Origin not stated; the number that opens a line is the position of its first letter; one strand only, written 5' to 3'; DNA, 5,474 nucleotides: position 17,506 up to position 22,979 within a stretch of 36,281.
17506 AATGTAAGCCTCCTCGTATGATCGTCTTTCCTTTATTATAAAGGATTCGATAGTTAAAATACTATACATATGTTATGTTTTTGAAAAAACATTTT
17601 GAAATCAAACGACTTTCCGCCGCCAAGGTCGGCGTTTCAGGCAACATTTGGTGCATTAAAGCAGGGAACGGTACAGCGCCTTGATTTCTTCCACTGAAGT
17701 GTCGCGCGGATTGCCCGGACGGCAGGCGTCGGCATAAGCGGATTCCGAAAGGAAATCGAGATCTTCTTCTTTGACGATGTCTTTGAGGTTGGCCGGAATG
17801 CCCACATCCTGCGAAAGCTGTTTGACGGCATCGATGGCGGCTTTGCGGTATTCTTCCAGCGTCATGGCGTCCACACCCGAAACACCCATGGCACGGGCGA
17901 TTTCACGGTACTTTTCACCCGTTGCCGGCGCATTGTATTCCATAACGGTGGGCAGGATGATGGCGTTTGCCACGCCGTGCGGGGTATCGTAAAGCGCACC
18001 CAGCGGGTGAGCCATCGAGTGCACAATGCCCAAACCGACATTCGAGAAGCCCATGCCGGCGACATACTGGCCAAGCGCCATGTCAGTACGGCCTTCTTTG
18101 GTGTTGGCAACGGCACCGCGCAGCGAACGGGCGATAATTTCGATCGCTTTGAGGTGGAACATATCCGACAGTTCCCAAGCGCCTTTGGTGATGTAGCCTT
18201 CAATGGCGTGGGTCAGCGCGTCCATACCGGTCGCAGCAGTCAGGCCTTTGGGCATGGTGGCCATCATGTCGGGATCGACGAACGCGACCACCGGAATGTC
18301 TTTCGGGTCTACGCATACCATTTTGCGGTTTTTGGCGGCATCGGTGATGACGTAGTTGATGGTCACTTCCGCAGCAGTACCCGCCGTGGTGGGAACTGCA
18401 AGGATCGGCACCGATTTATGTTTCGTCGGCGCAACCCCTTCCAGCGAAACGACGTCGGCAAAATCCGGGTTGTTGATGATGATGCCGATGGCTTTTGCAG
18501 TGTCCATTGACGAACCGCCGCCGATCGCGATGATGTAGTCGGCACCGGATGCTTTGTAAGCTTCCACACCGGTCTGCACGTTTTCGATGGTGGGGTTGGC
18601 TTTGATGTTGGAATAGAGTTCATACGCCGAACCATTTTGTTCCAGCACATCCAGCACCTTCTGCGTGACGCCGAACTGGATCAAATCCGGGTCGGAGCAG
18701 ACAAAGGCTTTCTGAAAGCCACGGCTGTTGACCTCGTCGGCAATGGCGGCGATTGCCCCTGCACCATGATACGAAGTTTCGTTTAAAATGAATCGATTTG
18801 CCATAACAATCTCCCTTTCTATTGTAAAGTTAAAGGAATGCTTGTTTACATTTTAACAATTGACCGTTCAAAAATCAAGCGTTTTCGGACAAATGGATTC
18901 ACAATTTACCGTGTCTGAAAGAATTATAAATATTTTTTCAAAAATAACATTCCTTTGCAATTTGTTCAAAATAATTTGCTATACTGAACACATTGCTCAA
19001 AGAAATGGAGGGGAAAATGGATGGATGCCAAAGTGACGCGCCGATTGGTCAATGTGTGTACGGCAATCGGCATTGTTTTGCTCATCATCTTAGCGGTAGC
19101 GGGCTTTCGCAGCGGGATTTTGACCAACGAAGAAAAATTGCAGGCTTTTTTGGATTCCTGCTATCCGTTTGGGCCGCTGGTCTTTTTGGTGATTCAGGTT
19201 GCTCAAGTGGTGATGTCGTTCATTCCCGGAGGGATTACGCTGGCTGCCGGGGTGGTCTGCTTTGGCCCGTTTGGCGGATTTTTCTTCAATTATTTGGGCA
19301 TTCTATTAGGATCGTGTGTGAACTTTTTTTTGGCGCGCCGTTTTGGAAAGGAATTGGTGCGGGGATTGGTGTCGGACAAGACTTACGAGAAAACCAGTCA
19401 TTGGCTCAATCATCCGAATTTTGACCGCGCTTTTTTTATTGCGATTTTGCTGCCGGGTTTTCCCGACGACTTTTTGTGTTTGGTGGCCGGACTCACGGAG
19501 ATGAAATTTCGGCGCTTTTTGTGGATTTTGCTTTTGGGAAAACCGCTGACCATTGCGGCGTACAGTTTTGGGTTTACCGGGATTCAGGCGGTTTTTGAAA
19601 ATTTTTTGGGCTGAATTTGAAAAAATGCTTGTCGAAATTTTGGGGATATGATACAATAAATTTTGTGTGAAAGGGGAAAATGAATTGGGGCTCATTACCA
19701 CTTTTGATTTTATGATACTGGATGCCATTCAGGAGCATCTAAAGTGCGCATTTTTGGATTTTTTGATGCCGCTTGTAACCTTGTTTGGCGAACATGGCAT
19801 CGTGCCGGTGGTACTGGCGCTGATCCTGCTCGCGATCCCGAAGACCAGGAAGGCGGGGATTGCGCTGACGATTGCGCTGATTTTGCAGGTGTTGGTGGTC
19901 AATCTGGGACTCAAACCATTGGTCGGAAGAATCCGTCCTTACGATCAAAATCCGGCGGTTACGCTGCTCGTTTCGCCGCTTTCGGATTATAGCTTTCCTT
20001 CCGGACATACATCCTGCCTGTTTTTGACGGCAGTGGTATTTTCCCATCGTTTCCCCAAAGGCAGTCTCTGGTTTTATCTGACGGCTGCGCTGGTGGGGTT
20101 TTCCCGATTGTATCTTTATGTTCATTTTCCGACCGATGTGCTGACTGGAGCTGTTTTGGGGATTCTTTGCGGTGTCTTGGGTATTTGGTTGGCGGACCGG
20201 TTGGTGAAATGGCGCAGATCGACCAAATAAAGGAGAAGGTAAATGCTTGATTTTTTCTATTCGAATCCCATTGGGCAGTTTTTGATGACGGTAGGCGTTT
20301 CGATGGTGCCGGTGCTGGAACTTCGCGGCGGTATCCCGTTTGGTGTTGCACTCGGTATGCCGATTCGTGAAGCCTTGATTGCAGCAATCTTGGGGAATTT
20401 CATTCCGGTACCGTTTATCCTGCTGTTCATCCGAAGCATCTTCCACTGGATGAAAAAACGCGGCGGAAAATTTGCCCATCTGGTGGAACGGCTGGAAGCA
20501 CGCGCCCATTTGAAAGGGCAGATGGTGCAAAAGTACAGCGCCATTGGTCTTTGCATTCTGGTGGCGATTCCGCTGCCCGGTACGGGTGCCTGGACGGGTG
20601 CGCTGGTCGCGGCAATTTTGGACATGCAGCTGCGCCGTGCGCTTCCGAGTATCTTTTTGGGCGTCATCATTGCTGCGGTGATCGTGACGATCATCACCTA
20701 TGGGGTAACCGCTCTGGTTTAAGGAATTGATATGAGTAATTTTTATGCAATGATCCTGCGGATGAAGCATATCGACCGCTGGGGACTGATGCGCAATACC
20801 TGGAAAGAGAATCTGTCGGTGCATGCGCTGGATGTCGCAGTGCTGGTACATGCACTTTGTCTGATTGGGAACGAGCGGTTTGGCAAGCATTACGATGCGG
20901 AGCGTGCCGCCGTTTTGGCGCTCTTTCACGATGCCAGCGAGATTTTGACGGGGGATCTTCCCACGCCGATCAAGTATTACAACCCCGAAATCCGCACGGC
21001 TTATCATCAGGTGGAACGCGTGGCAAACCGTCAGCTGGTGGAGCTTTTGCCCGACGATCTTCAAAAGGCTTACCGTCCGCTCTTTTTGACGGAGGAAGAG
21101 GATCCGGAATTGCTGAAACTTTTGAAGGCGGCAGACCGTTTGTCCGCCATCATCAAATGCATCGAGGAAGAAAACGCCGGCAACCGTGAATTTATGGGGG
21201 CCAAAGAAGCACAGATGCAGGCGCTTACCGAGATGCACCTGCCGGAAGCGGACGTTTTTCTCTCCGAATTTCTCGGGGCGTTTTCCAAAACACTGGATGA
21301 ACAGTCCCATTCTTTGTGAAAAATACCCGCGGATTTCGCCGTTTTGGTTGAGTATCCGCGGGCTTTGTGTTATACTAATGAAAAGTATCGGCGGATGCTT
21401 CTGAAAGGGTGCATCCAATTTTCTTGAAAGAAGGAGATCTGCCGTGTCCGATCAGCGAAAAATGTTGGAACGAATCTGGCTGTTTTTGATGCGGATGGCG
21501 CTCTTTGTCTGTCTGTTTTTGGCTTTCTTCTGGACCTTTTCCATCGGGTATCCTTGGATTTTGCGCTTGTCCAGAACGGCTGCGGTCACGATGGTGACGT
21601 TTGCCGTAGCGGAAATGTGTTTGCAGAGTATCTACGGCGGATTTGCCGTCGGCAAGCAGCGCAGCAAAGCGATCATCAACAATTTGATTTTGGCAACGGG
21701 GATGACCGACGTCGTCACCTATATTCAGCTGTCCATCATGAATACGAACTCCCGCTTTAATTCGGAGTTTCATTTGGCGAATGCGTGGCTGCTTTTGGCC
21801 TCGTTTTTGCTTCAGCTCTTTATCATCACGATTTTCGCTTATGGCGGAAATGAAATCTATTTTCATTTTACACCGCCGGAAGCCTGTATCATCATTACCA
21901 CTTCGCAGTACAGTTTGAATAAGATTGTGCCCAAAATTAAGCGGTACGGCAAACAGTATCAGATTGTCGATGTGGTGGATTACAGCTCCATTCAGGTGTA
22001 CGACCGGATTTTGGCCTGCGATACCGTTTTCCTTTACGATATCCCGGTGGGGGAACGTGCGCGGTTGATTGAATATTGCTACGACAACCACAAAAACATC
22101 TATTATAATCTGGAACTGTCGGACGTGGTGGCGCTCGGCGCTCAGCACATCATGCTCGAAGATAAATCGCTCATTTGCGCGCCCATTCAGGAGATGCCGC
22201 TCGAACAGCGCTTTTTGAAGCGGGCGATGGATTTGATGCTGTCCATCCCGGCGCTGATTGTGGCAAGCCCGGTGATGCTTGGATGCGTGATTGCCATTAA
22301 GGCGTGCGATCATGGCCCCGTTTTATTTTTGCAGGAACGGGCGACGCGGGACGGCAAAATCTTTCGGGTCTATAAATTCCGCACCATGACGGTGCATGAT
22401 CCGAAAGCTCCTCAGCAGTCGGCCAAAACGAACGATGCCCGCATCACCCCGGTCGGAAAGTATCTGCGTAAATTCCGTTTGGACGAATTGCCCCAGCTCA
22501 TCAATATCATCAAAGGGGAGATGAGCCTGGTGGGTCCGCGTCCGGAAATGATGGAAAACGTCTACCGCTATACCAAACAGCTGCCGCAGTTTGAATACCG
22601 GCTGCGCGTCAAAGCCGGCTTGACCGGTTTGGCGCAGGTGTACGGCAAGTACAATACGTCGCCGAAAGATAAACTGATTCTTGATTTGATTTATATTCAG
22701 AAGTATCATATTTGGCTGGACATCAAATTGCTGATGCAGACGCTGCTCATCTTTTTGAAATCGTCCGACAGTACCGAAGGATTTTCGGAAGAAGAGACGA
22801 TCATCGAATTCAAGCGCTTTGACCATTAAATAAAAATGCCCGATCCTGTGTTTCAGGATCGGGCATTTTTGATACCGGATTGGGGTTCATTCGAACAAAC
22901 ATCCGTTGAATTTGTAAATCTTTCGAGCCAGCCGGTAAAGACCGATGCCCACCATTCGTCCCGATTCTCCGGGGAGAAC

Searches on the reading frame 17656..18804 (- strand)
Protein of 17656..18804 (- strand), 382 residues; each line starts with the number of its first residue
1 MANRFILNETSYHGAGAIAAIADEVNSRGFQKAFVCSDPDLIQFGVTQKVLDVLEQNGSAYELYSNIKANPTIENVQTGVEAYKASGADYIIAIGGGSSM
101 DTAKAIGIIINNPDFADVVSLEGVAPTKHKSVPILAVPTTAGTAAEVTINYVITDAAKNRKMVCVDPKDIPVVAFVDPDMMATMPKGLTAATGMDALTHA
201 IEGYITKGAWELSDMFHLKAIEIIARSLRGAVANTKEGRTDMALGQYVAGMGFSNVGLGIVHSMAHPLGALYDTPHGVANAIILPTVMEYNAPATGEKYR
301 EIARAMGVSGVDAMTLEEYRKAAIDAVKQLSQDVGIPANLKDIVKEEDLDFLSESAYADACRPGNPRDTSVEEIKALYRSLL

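Call 10: search_protein_families(library=pfam, proteins=[window:17656-18804:-], max_evalue=0.00001)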
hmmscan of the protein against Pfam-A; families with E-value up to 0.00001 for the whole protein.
window:17656-18804:- (382 aa): 3 families
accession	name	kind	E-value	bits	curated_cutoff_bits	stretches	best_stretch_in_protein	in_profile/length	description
PF25137.1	ADH_Fe_C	-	6.8e-65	218.8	27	1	189-381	1-193/194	Fe-containing alcohol dehydrogenase family, C-terminal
PF00465.25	Fe-ADH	-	2.2e-47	161.2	31.3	1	11-178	4-168/168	Iron-containing alcohol dehydrogenase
PF13685.12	Fe-ADH_2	-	7.6e-11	42.7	28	1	14-108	3-95/149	Iron-containing alcohol dehydrogenase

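Call 41: list_cluster_members(proteins=[window:17659-18804:-, window:19021-19611:+, window:20732-21316:+, window:22890-23927:-, window:23952-25100:-, window:25400-26701:+, window:33035-34081:+, window:34087-34623:+, window:26892-27647:-, window:20243-20719:+])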
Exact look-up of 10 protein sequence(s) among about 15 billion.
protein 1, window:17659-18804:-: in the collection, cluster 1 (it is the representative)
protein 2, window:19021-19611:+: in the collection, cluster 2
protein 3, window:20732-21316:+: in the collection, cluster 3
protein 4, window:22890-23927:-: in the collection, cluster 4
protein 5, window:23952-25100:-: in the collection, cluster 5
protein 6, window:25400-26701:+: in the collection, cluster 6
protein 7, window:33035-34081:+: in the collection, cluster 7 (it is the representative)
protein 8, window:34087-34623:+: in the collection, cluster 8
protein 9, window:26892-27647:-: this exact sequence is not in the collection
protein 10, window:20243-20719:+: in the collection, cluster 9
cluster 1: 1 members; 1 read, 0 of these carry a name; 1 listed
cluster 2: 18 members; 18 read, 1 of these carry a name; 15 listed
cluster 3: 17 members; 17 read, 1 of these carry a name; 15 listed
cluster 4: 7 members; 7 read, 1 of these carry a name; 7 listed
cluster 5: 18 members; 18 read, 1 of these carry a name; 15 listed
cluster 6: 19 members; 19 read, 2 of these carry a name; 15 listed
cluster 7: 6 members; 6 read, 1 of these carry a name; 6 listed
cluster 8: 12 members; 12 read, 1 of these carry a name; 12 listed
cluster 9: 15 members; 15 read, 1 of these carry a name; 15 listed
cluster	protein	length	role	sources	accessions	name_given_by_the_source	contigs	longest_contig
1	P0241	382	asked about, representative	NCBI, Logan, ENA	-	-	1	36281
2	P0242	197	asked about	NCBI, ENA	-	-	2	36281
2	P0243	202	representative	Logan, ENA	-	-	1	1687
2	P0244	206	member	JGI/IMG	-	uncharacterized membrane protein YdjX (TVP38/TMEM64 family)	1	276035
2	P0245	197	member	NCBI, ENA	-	-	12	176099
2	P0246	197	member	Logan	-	-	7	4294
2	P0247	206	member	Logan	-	-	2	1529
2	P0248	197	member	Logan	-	-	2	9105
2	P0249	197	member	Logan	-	-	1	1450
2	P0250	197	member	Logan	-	-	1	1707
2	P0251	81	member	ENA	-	-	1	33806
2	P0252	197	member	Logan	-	-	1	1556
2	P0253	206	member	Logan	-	-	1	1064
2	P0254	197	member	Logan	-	-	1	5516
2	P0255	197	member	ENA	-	-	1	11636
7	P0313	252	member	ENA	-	-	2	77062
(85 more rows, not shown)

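Call 45: find_encoding_contigs(protein=P0313, flank=10000, max_places=4)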
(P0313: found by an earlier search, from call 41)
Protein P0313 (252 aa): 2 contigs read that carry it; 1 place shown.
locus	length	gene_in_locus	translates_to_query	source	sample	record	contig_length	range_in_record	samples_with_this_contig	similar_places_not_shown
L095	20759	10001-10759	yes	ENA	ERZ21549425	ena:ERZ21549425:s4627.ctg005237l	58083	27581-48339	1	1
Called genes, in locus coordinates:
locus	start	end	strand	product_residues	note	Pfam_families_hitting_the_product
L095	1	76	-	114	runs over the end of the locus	-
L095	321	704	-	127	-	PF00535:Glycos_transf_2, PF13641:Glyco_tranf_2_3 (weak), PF10111:Glyco_tranf_2_2 (weak)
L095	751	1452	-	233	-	PF03275:GLF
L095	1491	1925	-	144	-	PF00890:FAD_binding_2 (weak), PF01266:DAO, PF07992:Pyr_redox_2 (weak), PF12831:FAD_oxidored, PF13450:NAD_binding_8, PF01593:Amino_oxidase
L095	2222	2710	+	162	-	PF01595:CNNM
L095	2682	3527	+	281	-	PF00571:CBS, PF03471:CorC_HlyC (weak)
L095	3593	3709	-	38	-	-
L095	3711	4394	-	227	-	PF08378:NERD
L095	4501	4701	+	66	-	PF04070:DUF378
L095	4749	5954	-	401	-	PF00871:Acetate_kinase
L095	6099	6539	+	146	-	PF05636:HIGH_NTase1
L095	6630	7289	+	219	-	PF05636:HIGH_NTase1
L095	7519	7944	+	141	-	PF01225:Mur_ligase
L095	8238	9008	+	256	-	PF02875:Mur_ligase_C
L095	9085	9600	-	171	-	PF14317:YcxB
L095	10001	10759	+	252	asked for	PF01628:HrcA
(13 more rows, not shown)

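Call 63: find_encoding_contigs(protein=window:17659-18804:-, flank=10000, max_places=10)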
Protein window:17659-18804:- (382 aa): 2 contigs read that carry it; 2 places shown.
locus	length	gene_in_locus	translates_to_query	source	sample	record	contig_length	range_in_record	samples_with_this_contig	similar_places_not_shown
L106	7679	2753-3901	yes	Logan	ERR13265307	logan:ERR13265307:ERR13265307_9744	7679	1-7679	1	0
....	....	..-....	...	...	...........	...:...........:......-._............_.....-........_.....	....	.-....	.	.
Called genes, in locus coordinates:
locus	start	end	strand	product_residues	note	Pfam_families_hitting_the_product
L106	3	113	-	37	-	?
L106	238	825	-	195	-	PF12917:YfbR-like, PF13023:HD_3, PF01966:HD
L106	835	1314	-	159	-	PF06695:Sm_multidrug_ex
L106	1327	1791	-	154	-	PF01569:PAP2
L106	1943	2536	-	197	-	PF09335:VTT_dom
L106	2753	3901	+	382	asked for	PF00465:Fe-ADH, PF13685:Fe-ADH_2, PF25137:ADH_Fe_C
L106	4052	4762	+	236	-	-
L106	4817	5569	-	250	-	PF00027:cNMP_binding (weak), PF13545:HTH_Crp_2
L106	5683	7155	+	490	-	PF03600:CitMHS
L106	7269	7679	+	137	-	?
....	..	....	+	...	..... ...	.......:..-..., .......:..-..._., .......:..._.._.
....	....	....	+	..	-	?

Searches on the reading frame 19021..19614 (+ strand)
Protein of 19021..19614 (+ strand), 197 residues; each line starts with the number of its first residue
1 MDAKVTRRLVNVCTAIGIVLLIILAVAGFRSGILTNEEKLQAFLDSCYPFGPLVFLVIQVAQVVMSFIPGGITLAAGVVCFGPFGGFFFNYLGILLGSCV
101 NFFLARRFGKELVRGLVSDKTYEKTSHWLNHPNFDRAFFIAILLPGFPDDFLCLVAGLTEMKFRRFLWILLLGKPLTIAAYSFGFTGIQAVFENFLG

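Call 10: search_protein_families(library=pfam, proteins=[window:19021-19614:+], max_evalue=0.00001)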
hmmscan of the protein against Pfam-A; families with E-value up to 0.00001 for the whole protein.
window:19021-19614:+ (197 aa): 1 family
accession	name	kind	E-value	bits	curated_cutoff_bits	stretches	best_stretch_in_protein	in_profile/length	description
PF09335.16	VTT_dom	-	8.9e-26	91.2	33.9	1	68-183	1-119/123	VTT domain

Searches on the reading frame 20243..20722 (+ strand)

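Call 10: search_protein_families(library=pfam, proteins=[window:20243-20722:+], max_evalue=0.00001)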
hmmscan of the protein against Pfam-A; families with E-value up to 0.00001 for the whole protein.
window:20243-20722:+ (159 aa): 1 family
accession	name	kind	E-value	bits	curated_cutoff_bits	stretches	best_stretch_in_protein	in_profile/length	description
PF06695.16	Sm_multidrug_ex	-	3.8e-42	144.1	30.7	1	26-147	1-121/121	Putative small multi-drug export protein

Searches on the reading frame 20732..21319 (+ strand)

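Call 10: search_protein_families(library=pfam, proteins=[window:20732-21319:+], max_evalue=0.00001)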
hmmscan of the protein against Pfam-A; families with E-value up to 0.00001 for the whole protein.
window:20732-21319:+ (195 aa): 3 families
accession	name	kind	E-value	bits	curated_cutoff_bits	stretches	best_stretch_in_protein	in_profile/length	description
PF12917.13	YfbR-like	-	1.9e-73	246.5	25.9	1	3-183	1-181/182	5'-deoxynucleotidase YfbR-like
PF13023.12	HD_3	-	1e-13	51.9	22.5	1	10-170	3-157/165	HD domain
PF01966.28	HD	-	1e-07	32.7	22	1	31-139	4-115/116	HD domain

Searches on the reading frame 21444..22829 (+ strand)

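Call 10: search_protein_families(library=pfam, proteins=[window:21444-22829:+], max_evalue=0.00001)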
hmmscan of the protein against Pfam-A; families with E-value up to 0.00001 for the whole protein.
window:21444-22829:+ (461 aa): 1 family
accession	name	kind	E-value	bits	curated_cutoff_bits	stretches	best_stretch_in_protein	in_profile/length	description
PF02397.22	Bac_transf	-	2.1e-62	210.3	27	1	259-438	1-178/179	Bacterial sugar transferase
